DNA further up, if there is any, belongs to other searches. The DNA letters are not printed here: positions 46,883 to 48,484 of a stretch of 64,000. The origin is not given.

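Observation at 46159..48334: LAT-like class-III aminotransferase next to a SWIM zinc-finger protein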

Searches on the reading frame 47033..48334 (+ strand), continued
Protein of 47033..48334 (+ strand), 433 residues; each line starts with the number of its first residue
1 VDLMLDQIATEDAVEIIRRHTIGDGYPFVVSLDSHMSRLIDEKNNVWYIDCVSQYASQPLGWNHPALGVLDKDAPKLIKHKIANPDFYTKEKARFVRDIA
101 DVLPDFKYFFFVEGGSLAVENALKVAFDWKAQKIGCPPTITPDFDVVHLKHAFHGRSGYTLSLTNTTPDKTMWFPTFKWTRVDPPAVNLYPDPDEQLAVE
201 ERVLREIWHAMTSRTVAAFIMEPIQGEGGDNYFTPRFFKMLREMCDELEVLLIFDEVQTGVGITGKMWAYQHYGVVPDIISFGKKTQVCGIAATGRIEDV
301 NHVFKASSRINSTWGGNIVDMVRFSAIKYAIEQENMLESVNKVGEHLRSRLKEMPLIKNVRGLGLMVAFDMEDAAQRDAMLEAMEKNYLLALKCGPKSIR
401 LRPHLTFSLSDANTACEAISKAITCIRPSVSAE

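Call 16: find_encoding_contigs(protein=P0004, flank=10000, max_places=2)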
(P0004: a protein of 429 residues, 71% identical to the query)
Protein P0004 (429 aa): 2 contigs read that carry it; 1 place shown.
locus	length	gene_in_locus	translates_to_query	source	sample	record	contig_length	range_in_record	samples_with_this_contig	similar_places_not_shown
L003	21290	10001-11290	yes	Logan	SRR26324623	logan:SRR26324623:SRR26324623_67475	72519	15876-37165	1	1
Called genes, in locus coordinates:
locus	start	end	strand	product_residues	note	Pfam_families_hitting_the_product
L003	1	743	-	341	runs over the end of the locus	PF00149:Metallophos (weak)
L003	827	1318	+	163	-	PF12694:cpYpsA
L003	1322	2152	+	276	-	PF05050:Methyltransf_21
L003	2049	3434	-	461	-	PF00515:TPR_1 (faint), PF07719:TPR_2 (faint), PF13181:TPR_8 (faint)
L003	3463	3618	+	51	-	-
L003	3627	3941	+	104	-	-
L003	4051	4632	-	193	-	-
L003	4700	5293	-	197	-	PF12385:Peptidase_C70, PF03412:Peptidase_C39, PF11814:DUF3335 (faint), PF13529:Peptidase_C39_2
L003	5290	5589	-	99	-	-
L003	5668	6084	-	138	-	-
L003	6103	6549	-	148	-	-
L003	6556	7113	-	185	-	PF03161:LAGLIDADG_2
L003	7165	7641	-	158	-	PF13527:Acetyltransf_9 (weak), PF00583:Acetyltransf_1, PF13508:Acetyltransf_7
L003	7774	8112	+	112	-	-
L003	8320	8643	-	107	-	-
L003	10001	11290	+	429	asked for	PF00202:Aminotran_3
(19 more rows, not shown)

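Call 17: find_encoding_contigs(protein=P0002, flank=10000, max_places=2)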
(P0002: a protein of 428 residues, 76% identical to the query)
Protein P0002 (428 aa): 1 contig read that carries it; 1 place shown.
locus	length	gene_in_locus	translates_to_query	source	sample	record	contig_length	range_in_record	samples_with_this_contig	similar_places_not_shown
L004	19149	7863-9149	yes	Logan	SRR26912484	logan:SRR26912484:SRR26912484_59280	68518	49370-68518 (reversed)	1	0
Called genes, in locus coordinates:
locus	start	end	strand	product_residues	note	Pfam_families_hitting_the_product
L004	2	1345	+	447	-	?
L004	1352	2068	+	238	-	-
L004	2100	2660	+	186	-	PF08241:Methyltransf_11 (weak)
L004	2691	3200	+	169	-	-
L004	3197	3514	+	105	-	-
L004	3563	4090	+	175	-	-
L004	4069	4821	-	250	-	PF19161:DUF5843 (weak)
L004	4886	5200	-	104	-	-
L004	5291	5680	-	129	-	-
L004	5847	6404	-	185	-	PF03161:LAGLIDADG_2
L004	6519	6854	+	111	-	-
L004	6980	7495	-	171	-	-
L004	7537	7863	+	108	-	-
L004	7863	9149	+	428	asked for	PF00202:Aminotran_3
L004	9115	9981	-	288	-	-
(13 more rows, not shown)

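Call 18: find_encoding_contigs(protein=P0009, flank=10000, max_places=2)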
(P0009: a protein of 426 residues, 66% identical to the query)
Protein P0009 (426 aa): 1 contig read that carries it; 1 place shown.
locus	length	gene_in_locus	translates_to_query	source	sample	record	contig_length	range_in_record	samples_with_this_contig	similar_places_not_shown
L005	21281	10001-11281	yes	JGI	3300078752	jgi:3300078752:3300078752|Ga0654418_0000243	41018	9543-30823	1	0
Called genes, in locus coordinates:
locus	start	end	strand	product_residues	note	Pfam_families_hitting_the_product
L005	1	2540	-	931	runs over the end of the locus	-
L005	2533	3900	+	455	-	-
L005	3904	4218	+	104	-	-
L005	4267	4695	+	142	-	-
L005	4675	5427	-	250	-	-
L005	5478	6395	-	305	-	PF11814:DUF3335 (faint), PF12385:Peptidase_C70, PF03412:Peptidase_C39, PF13529:Peptidase_C39_2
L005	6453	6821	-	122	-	-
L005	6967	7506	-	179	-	-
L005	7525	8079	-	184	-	PF03161:LAGLIDADG_2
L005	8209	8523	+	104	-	-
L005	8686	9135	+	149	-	-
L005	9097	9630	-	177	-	-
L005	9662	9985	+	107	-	-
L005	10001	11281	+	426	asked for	PF00202:Aminotran_3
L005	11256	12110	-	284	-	-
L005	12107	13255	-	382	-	-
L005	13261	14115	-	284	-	PF00089:Trypsin (weak), PF13365:Trypsin_2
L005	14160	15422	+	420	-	PF02812:ELFV_dehydrog_N, PF00208:ELFV_dehydrog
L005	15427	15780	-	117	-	-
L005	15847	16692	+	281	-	PF02086:MethyltransfD12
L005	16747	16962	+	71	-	-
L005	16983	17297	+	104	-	-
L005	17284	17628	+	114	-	-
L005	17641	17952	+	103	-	-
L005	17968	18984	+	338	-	-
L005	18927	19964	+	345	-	PF01370:Epimerase, PF02719:Polysacc_synt_2 (weak), PF04321:RmlD_sub_bind, PF05368:NmrA (weak), PF16363:GDP_Man_Dehyd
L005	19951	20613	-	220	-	PF01596:Methyltransf_3 (weak), PF13578:Methyltransf_24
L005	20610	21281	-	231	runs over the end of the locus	PF05050:Methyltransf_21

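Call 19: search_protein_families(library=phrogs, proteins=[window:47033-48334:+], max_evalue=0.01)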
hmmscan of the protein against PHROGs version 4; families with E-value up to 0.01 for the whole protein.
window:47033-48334:+ (433 aa): 1 family
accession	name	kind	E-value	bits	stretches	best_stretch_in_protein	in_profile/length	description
phrog_2736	-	other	8.6e-20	72.2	1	41-424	47-363/370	aminotransferase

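Call 20: find_encoding_contigs(protein=P0001, flank=10000, max_places=4)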
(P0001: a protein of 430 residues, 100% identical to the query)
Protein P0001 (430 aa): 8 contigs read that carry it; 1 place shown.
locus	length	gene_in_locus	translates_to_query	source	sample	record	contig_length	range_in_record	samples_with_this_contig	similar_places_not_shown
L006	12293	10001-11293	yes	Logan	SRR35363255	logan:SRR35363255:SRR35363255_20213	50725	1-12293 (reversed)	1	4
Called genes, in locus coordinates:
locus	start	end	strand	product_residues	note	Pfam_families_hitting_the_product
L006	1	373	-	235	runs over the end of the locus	PF00535:Glycos_transf_2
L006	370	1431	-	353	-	-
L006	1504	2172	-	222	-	-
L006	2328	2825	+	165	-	-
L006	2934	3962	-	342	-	PF00149:Metallophos (weak)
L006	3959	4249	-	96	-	PF03161:LAGLIDADG_2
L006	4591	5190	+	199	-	PF12694:cpYpsA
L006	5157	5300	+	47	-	-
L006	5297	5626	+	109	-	-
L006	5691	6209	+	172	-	-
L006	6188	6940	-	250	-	PF19161:DUF5843 (weak)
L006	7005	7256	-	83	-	-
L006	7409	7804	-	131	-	-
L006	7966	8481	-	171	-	PF03161:LAGLIDADG_2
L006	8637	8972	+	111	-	-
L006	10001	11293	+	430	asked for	PF00202:Aminotran_3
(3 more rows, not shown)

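Call 22: find_related_loci(query=A1, collection=genome_contigs, flank=8000)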
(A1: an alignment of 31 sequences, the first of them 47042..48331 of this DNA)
Query A1 (430 aa) in genome_contigs; peptide patterns used: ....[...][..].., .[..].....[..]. (x = any residue, [..] = any of these).
600 stretches matched a pattern (row limit reached: there are more); 599 encode a relative of the query (tblastn E <= 1e-3); the best 80 are kept; 80 distinct loci.
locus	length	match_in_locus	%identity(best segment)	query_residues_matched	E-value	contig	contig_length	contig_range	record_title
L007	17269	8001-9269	48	12-420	3e-119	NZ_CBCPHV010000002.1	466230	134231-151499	Empedobacter brevis strain MIP2405 B isolate MIP2405 B 2, whole genome shotgun sequence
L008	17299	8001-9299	46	4-421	1e-118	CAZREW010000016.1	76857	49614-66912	MAG TPA_asm: uncultured bacterium isolate binchicken_co150_728 genome assembly, contig: NODE_565_length_76857_cov_13.220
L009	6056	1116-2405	48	5-420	2e-118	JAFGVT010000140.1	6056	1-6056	MAG: Candidatus Neomarinimicrobiota bacterium isolate ZodW_Metabat.180 k87_11282328, whole genome shotgun sequence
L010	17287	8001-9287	47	4-420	4e-118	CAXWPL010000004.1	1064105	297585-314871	MAG: Acidobacteriota bacterium isolate 1a3188b0-6571-41ab-aff4-e666564cd978 genome assembly, contig: contig_4, whole gen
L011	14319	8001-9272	48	12-421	1e-116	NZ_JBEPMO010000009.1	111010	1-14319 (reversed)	Moheibacter stercoris strain DSM 29388 Ga0480239_09, whole genome shotgun sequence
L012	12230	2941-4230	45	9-424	1e-116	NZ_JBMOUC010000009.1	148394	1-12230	Sphingobacterium sp. Mn56C NODE_9_length_148394_cov_118.444278, whole genome shotgun sequence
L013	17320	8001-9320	46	4-425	6e-116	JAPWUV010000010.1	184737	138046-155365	MAG: bacterium isolate RSWS12 scaffold_10_c1, whole genome shotgun sequence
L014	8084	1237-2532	46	4-420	7e-116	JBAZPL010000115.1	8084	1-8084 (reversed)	MAG: Candidatus Krumholzibacteriia bacterium isolate SO_2017_SWC_29 scaffold_7646_c1_LP-4_2017, whole genome shotgun seq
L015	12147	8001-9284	46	9-420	1e-115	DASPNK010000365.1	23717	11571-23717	MAG TPA_asm: Planctomycetota bacterium isolate SMAG_U12119 k141_15415, whole genome shotgun sequence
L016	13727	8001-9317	45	2-422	9e-116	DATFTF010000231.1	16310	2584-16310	MAG TPA_asm: Thermoanaerobaculia bacterium isolate SMAG_U9403 k141_4772087, whole genome shotgun sequence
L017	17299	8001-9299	45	4-424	7e-115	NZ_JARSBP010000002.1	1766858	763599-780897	Mycobacterium sp. 236(2023) Mycobac.236_ctg0002, whole genome shotgun sequence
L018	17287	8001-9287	48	16-429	5e-115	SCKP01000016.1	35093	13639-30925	Candidatus Neomarinimicrobiota bacterium strain D37C17 D37C17_143, whole genome shotgun sequence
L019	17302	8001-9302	46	5-426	1e-114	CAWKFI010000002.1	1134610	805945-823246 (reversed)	MAG: uncultured Actinomycetota bacterium isolate MFD09212.bin.2.54 genome assembly, contig: contig_16565, whole genome s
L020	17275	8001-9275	47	12-422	9e-115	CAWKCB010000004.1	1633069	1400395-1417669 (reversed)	MAG: uncultured Bacteroidetes bacterium isolate MFD03250.bin.1.116 genome assembly, contig: contig_4677, whole genome sh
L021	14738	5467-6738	46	12-420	3e-114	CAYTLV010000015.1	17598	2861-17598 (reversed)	MAG TPA_asm: uncultured bacterium isolate SRP191223_co2_119 genome assembly, contig: NODE_1868_length_17598_cov_6.302685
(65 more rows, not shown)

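Call 23: find_encoding_contigs(protein=P0037, flank=10000, max_places=1)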
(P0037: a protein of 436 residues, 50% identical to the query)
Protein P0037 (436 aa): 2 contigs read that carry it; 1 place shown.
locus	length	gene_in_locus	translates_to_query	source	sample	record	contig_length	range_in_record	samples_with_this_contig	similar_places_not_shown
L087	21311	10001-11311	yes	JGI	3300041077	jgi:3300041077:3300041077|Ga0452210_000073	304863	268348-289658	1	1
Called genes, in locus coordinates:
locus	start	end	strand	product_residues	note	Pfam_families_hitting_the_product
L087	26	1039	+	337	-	PF00248:Aldo_ket_red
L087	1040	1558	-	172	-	PF23907:DUF7249 (weak)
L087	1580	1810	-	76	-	PF07068:Gp23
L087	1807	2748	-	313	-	PF07068:Gp23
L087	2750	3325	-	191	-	PF00376:MerR, PF12728:HTH_17, PF13411:MerR_1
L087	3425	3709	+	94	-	-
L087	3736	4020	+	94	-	-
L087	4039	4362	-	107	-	-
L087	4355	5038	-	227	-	PF13365:Trypsin_2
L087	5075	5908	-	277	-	PF13365:Trypsin_2 (weak)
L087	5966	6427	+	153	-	PF10861:DUF2784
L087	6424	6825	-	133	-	-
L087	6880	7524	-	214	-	-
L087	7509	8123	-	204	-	PF03161:LAGLIDADG_2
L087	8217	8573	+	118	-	-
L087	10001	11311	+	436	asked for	PF00202:Aminotran_3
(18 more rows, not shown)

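Call 24: find_encoding_contigs(protein=P0011, flank=10000, max_places=1)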
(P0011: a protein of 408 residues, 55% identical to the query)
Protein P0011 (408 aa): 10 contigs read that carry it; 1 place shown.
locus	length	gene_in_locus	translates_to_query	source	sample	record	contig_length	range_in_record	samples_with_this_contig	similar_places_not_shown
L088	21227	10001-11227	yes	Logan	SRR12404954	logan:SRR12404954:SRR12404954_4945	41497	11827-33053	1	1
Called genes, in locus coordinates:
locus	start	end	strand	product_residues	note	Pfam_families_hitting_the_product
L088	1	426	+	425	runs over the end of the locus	PF24308:DUF7487 (weak), PF25680:Mom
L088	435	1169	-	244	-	-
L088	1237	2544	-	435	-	PF00415:RCC1, PF25390:WD40_RLD, PF13540:RCC1_2, PF00415:RCC1, PF25390:WD40_RLD, PF00415:RCC1, PF13540:RCC1_2, PF00415:RCC1, +5 more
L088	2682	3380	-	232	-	PF04577:Glyco_transf_61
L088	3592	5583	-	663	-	PF01844:HNH, PF13395:HNH_4 (weak), PF14279:HNH_5, PF04851:ResIII, PF00271:Helicase_C (weak)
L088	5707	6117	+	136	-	-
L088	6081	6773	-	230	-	PF03575:Peptidase_S51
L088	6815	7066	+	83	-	-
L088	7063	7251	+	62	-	-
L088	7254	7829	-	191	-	PF03161:LAGLIDADG_2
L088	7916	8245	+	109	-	-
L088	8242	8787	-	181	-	-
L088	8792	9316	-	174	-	-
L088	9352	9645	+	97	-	-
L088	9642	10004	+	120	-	PF11750:DUF3307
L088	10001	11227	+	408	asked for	PF00202:Aminotran_3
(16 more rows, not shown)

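Call 37: find_encoding_contigs(protein=P0049, flank=10000, max_places=1)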
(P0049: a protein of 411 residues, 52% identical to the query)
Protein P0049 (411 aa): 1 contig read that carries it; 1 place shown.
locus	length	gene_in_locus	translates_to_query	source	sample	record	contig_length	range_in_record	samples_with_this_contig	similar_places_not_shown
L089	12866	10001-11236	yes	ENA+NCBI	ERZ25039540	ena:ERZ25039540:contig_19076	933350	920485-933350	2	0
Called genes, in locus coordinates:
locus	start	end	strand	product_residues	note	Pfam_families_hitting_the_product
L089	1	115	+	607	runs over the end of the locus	PF05203:Hom_end_hint, PF05204:Hom_end (weak), PF14528:LAGLIDADG_3, PF02223:Thymidylate_kin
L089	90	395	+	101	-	PF13223:DUF4031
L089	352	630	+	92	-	-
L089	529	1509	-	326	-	-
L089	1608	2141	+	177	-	-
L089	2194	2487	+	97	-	-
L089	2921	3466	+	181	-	-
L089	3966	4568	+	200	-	PF03412:Peptidase_C39, PF12385:Peptidase_C70 (weak), PF13529:Peptidase_C39_2, PF09778:Guanylate_cyc_2 (faint), PF11814:DUF3335 (faint)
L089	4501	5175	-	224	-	-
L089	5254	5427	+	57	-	-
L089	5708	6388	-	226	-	PF00149:Metallophos, PF12850:Metallophos_2 (faint)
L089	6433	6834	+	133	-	-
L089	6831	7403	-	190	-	PF03161:LAGLIDADG_2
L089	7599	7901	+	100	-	-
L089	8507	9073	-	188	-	-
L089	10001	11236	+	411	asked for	PF00202:Aminotran_3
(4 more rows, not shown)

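Call 38: find_encoding_contigs(protein=P0118, flank=10000, max_places=1)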
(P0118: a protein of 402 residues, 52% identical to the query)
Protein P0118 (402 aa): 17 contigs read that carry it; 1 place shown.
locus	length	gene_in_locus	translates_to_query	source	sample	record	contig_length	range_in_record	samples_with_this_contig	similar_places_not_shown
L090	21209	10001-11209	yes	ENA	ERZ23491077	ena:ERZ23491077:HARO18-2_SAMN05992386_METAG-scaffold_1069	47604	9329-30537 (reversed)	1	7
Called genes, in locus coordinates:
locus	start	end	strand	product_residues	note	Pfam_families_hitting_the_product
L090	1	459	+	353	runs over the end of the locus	PF08275:DNAG_N (faint), PF13662:Toprim_4, PF01751:Toprim, PF13155:Toprim_2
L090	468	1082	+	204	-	-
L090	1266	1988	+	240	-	PF21448:DNMK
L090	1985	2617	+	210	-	PF02511:Thy1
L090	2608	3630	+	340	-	PF12705:PDDEXK_1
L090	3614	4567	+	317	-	PF02423:OCD_Mu_crystall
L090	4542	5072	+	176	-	-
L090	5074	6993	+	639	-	PF02811:PHP, PF07733:DNA_pol3_alpha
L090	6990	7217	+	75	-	-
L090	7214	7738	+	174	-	PF00903:Glyoxalase (faint), PF13669:Glyoxalase_4 (weak)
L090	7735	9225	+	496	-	PF00171:Aldedh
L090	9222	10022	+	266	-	PF19420:DDAH_eukar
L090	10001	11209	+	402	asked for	PF00202:Aminotran_3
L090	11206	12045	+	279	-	PF03721:UDPG_MGDP_dh_N, PF00984:UDPG_MGDP_dh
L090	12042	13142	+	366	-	PF03435:Sacchrp_dh_NADP, PF16653:Sacchrp_dh_C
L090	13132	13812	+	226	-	PF00929:RNase_T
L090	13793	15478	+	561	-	PF17657:DNA_pol3_finger, PF14579:HHH_6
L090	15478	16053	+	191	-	-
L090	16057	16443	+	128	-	PF00436:SSB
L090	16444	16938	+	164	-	PF04542:Sigma70_r2, PF04545:Sigma70_r4 (weak)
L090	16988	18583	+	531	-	PF00534:Glycos_transf_1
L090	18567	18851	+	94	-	-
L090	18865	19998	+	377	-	PF00534:Glycos_transf_1, PF13692:Glyco_trans_1_4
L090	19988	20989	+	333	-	PF13524:Glyco_trans_1_2, PF13692:Glyco_trans_1_4, PF00534:Glycos_transf_1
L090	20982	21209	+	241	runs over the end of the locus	PF13578:Methyltransf_24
